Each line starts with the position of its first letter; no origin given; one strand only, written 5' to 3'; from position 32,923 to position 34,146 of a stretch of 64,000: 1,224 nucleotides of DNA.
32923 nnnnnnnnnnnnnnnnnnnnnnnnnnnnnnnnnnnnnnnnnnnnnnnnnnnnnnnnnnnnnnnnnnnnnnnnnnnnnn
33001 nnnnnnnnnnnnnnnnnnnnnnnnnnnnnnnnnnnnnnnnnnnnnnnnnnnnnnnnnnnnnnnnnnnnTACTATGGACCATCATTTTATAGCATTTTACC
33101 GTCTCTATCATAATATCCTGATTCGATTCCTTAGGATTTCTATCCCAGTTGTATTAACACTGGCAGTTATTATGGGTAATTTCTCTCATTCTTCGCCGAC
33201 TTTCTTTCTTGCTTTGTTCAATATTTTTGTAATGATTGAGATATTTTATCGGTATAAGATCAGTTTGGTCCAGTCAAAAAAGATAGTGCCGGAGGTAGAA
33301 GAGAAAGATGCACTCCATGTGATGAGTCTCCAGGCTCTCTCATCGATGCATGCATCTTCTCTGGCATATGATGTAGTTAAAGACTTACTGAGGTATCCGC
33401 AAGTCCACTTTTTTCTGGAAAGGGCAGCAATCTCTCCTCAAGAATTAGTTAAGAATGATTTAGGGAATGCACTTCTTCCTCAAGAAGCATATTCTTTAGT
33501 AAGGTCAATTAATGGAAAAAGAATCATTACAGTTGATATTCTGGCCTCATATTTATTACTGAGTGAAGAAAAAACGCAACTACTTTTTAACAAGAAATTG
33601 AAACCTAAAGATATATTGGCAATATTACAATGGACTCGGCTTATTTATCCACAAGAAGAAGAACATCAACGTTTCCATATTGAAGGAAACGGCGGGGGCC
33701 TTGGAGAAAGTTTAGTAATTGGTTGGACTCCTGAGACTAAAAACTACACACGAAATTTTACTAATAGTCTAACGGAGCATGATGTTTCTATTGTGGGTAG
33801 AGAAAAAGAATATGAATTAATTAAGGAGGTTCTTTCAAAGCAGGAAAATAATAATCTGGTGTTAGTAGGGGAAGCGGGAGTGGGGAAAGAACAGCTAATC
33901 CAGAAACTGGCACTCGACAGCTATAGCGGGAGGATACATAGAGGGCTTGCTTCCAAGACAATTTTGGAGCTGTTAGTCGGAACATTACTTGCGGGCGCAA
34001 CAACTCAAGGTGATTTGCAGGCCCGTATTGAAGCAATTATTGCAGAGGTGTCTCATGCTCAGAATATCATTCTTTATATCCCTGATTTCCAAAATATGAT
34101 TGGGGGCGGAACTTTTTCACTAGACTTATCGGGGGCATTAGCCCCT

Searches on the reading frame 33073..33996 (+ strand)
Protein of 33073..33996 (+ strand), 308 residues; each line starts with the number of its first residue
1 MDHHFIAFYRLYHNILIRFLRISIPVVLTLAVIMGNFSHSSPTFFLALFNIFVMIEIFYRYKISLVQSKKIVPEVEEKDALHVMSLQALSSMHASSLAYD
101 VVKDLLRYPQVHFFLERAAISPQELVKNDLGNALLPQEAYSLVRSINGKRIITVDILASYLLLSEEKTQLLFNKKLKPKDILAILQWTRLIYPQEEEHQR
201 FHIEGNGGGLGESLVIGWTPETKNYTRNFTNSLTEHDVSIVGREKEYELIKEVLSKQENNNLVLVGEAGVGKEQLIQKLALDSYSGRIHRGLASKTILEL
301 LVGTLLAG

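Call 108: find_homologous_proteins(query=window:33073-33996:+, max_evalue=0.001)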
Query seq(308 aa) (308 aa): 1 proteins with E <= 0.001 among 1837 candidates.
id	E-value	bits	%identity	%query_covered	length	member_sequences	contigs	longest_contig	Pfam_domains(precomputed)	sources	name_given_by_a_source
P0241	1.7e-6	46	37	34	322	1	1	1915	PF13173.13,PF00004.36,PF13401.13,PF23569.2,PF17871.8,PF01637.25,PF13191.13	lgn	-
